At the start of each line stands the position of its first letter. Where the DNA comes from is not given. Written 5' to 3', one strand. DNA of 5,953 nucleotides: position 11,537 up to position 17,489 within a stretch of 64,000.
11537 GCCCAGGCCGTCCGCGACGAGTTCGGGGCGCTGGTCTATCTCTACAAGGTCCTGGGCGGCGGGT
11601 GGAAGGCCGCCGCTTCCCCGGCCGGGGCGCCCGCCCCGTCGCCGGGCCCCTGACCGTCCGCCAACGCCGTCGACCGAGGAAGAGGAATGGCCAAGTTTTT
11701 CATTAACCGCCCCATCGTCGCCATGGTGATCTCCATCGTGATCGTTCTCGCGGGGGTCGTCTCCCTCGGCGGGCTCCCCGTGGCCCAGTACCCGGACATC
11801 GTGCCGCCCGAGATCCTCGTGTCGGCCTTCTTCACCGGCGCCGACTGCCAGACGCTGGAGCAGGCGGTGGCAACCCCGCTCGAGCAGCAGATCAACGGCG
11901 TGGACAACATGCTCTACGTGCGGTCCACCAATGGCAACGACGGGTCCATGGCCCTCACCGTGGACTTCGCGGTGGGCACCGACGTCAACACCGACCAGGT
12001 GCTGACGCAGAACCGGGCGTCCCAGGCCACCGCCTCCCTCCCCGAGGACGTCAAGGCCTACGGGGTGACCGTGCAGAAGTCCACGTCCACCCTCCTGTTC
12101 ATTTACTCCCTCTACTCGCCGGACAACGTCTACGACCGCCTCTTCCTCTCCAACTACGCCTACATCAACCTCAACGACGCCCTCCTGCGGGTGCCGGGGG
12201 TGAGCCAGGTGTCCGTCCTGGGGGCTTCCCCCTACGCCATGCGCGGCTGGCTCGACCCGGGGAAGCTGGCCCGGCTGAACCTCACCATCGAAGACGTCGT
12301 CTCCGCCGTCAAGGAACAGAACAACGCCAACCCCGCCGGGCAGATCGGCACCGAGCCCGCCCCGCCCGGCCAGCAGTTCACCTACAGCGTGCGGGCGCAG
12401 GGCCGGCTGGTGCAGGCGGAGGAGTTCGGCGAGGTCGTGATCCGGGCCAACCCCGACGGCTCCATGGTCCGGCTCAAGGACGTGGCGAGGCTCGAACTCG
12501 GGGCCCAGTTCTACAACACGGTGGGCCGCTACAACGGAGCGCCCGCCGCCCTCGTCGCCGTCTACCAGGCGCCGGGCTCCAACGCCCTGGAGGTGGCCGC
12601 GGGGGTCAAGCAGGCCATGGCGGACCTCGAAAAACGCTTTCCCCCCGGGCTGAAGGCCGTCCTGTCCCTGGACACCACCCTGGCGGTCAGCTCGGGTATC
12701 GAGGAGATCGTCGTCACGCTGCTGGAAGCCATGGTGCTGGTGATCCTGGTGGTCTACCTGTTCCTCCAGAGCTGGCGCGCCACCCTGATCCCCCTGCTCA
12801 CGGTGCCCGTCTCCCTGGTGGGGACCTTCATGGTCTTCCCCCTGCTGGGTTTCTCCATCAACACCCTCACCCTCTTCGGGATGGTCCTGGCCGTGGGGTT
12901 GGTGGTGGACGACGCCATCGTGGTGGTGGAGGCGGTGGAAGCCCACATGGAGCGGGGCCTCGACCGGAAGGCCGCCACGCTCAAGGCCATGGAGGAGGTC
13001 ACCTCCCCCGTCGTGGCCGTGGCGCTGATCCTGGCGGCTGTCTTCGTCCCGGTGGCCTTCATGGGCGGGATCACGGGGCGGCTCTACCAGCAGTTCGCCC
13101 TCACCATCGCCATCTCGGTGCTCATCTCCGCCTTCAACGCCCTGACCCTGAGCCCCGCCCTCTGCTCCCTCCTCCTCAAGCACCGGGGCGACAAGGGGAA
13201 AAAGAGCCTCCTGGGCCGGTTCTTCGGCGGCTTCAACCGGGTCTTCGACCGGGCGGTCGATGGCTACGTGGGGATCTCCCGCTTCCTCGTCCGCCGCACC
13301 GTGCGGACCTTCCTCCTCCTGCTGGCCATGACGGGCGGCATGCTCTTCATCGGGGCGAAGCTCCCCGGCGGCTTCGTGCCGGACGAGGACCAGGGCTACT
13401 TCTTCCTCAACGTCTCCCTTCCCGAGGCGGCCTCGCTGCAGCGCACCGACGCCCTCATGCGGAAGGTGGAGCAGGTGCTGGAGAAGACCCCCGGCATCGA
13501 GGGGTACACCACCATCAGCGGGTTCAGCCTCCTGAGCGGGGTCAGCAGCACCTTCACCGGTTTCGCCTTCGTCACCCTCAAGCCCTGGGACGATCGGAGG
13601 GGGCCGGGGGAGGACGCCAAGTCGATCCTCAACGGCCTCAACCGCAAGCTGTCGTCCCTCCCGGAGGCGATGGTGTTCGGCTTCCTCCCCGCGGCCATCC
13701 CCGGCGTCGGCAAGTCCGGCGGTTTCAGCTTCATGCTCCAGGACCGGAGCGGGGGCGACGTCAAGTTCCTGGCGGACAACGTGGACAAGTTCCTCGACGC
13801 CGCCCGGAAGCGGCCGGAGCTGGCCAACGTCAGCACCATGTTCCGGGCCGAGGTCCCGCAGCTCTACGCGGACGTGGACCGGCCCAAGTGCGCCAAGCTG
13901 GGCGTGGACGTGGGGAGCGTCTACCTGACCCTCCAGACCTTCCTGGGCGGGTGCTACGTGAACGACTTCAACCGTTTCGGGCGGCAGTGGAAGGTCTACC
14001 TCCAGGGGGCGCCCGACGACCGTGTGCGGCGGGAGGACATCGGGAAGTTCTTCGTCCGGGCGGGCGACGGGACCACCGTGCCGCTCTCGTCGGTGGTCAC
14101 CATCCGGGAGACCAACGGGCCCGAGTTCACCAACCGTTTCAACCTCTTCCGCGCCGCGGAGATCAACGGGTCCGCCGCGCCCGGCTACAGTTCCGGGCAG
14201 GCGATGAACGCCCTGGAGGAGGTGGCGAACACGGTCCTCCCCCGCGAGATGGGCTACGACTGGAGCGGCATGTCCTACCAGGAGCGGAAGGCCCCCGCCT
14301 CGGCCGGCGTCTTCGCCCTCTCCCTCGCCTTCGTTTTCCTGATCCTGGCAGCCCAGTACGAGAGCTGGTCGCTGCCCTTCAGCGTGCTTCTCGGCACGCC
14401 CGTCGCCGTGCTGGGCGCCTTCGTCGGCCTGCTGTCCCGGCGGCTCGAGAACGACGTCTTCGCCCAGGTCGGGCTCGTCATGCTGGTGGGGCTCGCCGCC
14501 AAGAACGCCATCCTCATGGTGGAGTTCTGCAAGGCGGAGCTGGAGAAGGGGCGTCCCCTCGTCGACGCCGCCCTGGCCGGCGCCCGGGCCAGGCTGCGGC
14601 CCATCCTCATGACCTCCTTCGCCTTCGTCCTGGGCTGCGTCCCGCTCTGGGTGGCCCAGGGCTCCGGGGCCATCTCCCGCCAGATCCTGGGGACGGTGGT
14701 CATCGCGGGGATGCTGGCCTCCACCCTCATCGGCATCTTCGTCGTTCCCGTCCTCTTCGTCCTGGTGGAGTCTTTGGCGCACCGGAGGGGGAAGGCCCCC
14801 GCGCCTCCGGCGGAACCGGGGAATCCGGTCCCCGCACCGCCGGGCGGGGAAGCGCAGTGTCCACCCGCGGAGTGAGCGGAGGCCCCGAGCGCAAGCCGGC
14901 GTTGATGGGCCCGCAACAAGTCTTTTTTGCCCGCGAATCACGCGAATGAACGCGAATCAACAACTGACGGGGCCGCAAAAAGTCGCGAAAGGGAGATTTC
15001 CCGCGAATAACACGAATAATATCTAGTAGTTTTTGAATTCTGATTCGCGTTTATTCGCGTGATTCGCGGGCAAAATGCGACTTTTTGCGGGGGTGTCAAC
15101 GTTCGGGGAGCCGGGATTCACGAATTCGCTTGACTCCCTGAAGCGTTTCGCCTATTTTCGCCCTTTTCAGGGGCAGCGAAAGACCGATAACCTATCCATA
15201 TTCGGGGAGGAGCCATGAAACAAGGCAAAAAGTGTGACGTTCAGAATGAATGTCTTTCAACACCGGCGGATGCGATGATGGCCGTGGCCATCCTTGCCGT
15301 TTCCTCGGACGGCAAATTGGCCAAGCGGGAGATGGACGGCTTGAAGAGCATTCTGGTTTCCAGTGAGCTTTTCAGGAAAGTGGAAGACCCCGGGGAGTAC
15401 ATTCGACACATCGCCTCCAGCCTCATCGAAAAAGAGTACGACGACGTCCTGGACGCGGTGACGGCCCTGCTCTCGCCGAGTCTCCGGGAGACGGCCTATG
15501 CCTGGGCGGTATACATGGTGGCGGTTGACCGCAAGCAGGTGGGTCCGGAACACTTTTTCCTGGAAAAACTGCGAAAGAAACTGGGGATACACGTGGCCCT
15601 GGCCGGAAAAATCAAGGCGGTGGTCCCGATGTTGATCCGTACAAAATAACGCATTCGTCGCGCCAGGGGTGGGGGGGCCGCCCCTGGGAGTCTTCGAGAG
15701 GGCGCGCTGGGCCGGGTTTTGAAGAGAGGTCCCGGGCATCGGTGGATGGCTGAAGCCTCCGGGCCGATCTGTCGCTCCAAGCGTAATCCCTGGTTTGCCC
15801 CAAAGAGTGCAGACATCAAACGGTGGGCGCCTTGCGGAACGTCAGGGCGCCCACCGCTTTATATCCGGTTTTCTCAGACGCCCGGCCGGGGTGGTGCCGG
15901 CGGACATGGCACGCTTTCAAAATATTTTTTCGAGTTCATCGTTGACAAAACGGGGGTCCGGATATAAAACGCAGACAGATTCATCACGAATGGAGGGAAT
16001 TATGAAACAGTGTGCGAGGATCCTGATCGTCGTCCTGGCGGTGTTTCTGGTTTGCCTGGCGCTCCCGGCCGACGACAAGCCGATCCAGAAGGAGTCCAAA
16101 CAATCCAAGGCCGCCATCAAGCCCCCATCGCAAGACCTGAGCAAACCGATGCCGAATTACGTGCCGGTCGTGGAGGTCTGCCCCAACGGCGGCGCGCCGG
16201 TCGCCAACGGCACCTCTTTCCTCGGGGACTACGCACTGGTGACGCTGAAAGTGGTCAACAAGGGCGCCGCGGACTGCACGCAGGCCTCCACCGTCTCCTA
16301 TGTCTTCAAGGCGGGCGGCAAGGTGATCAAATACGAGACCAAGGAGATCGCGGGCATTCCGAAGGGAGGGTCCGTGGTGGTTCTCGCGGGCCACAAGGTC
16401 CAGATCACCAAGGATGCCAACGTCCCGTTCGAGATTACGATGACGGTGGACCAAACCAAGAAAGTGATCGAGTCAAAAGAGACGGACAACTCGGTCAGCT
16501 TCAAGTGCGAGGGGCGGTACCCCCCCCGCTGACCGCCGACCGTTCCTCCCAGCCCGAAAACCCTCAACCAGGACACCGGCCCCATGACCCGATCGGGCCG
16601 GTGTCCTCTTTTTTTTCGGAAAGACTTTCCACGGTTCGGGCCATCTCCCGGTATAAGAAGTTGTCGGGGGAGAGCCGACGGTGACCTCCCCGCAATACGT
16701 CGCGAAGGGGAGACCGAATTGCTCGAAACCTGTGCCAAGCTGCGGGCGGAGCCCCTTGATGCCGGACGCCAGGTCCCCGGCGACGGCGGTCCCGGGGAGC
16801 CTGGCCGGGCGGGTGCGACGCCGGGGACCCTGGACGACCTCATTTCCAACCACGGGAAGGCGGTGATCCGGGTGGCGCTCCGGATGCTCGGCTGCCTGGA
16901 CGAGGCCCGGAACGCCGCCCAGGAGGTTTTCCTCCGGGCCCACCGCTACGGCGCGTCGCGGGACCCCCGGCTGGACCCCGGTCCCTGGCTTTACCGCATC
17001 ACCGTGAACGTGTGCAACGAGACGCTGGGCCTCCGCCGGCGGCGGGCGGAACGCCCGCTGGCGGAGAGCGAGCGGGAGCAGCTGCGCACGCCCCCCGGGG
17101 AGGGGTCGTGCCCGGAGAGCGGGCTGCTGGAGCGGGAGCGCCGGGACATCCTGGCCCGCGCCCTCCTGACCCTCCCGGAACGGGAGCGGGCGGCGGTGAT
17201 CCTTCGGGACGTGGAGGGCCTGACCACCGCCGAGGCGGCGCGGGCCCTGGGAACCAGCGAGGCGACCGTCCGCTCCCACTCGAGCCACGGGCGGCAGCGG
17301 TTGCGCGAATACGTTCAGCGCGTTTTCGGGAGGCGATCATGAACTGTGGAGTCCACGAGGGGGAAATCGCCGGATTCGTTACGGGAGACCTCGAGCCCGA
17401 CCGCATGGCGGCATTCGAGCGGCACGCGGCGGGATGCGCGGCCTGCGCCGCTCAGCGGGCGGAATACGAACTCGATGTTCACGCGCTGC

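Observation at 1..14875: Dimodular NRPS (C-A-T-C-A-T-R) with starter C domain and terminal reductase, coupled to MFS and RND exporters: candidate N-acyl dipeptide aldehyde / pyrazinone locus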

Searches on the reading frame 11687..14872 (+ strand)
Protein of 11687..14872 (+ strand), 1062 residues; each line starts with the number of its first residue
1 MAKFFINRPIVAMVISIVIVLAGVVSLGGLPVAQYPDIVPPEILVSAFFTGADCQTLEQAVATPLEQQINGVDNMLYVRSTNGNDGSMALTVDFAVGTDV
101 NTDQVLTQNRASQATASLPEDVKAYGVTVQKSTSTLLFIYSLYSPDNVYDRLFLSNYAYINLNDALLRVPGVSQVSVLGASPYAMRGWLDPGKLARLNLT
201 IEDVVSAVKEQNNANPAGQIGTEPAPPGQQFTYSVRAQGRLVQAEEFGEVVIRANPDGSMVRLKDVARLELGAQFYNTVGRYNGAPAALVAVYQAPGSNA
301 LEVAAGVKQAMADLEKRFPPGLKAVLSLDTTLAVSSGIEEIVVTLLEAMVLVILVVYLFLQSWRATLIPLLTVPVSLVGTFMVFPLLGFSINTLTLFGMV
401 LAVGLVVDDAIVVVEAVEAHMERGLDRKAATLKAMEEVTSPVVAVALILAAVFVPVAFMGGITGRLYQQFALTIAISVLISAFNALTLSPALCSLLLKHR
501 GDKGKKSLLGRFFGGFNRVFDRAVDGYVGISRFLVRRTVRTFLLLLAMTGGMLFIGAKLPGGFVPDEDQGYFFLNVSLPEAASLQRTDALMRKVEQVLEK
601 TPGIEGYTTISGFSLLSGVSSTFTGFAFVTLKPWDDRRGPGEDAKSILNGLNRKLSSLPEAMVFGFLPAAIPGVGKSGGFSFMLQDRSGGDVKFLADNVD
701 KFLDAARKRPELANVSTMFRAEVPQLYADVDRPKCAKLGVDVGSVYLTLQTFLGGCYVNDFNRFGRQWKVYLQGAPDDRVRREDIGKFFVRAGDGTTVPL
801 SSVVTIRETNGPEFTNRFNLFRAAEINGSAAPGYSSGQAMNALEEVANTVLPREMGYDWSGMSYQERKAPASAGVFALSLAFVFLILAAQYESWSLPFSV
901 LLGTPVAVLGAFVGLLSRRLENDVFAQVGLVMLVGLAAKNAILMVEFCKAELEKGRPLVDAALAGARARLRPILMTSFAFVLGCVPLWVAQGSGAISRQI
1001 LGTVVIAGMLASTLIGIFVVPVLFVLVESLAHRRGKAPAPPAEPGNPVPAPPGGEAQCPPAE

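Call 8: search_protein_families(library=pfam, proteins=[window:11687-14872:+], max_evalue=0.001)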
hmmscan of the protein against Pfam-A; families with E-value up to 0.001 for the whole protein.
window:11687-14872:+ (1062 aa): 3 families
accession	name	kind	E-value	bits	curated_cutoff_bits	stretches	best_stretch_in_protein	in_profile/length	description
PF00873.25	ACR_tran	-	0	1105.6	28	1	1-1027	1-1020/1021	AcrB/AcrD/AcrF family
PF03176.21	MMPL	-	2.5e-12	46.8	20.5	1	299-498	102-304/333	MMPL family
PF02355.23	SecD_SecF_C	-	0.00037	20.4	20.5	0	339-494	31-184/189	Protein export membrane protein SecD/SecF, C-terminal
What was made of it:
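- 11687..14875 (+): RND (AcrB-type) inner-membrane pump. Call 8 (ACR_tran 1106 bits, profile positions 1-1020 of 1021)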

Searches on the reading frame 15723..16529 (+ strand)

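Call 68: search_protein_families(library=pfam, proteins=[window:15723-16529:+], max_evalue=0.001)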
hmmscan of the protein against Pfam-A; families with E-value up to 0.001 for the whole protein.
window:15723-16529:+ (269 aa): 1 family
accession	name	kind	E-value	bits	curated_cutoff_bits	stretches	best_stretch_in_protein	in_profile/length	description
PF07705.17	CARDB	-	3.9e-05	24.2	22.7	1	170-259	20-100/101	CARDB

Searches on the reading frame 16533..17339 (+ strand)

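Call 8: search_protein_families(library=pfam, proteins=[window:16533-17339:+], max_evalue=0.001)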
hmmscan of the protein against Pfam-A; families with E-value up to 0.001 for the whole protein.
window:16533-17339:+ (269 aa): 5 families
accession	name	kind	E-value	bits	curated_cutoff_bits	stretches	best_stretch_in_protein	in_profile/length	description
PF08281.18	Sigma70_r4_2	-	2.2e-16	59.7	25.7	1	205-257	2-54/54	Sigma-70, region 4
PF04545.22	Sigma70_r4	-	5.6e-12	45.4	24.1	1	210-259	1-50/50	Sigma-70, region 4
PF04542.20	Sigma70_r2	-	4.5e-09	36.4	24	1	103-165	1-65/71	Sigma-70 region 2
PF13384.12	HTH_23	-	5.4e-05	23.3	24.6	1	216-247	4-35/50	Homeodomain-like domain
PF00196.25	GerE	-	0.00066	19.7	23.5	0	216-257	5-45/57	Bacterial regulatory proteins, luxR family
